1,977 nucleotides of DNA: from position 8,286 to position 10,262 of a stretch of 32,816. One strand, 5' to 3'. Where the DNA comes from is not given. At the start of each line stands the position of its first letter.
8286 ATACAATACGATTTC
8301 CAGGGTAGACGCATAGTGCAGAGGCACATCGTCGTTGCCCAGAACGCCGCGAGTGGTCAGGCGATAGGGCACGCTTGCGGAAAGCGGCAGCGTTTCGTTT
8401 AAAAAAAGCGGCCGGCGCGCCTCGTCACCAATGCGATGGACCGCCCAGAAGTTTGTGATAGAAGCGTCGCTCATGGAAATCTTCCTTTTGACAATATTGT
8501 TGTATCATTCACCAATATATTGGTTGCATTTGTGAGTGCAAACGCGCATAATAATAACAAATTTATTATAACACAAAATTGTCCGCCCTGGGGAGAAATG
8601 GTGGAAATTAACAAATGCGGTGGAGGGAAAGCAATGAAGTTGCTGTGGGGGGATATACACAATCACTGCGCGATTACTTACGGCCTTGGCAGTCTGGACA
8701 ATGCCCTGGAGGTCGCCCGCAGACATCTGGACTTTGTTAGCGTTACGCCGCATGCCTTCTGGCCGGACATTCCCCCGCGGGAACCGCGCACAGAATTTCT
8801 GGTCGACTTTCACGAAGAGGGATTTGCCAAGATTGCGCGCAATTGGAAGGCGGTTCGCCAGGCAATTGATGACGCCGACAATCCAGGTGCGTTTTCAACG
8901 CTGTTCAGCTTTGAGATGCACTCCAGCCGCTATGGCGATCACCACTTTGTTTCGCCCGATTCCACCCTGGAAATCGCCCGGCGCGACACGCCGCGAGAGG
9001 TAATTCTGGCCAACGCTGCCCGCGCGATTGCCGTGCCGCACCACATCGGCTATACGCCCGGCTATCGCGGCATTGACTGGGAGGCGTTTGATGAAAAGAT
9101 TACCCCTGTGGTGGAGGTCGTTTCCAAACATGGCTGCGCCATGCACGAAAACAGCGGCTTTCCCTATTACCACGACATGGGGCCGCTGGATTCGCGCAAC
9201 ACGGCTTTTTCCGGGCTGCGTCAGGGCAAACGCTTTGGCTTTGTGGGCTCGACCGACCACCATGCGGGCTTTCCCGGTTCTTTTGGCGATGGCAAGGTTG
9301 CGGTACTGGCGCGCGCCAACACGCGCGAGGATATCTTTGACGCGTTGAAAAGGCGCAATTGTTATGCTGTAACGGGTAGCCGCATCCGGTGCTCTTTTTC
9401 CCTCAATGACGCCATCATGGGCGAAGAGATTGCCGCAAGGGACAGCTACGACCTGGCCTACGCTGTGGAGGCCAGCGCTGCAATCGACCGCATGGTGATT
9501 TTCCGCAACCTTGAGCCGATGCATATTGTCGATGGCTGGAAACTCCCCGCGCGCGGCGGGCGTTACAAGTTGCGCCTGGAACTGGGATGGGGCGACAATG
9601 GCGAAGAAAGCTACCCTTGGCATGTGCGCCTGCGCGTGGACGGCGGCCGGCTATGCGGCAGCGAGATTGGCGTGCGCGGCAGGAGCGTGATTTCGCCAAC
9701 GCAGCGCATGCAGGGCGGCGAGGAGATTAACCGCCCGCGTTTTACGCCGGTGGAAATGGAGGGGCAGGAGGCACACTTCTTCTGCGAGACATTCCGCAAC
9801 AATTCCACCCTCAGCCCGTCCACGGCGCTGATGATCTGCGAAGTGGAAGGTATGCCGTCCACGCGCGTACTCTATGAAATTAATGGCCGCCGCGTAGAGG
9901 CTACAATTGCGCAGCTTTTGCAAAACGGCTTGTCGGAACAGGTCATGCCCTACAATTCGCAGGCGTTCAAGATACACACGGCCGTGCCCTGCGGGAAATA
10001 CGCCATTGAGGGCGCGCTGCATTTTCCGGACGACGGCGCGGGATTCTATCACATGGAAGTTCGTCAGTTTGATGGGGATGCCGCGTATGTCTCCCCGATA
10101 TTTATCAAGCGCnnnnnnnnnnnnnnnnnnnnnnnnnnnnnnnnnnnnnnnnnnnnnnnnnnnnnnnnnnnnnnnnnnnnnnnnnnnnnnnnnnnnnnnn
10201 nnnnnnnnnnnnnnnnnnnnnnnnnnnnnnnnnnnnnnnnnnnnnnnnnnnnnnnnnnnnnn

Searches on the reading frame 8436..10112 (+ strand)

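Call 3: search_protein_families(library=pfam, proteins=[window:8436-10112:+], max_evalue=0.01)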
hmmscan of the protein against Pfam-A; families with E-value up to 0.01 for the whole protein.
window:8436-10112:+ (559 aa): 1 family
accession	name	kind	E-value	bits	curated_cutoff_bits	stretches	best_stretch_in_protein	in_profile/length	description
PF12228.14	DUF3604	-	1e-12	47.8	20.4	1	286-343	379-436/591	Protein of unknown function (DUF3604)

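Call 4: search_protein_families(library=ncbifam, proteins=[window:8436-10112:+], max_evalue=0.01)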
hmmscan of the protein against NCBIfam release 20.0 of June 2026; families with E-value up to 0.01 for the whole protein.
window:8436-10112:+ (559 aa): 1 family
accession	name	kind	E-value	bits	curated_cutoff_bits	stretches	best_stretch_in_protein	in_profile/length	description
NF038032.1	CehA_McbA_metalo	domain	9.1e-09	35.2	80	1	197-379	109-282/315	CehA/McbA family metallohydrolase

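Call 65: search_protein_families(library=ncbifam, proteins=[window:8634-10112:+], max_evalue=0.001)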
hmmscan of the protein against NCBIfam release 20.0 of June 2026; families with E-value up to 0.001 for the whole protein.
window:8634-10112:+ (493 aa): 1 family
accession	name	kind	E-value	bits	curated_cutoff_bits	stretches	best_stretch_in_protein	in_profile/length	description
NF038032.1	CehA_McbA_metalo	domain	5.4e-09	35.9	80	1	131-313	109-282/315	CehA/McbA family metallohydrolase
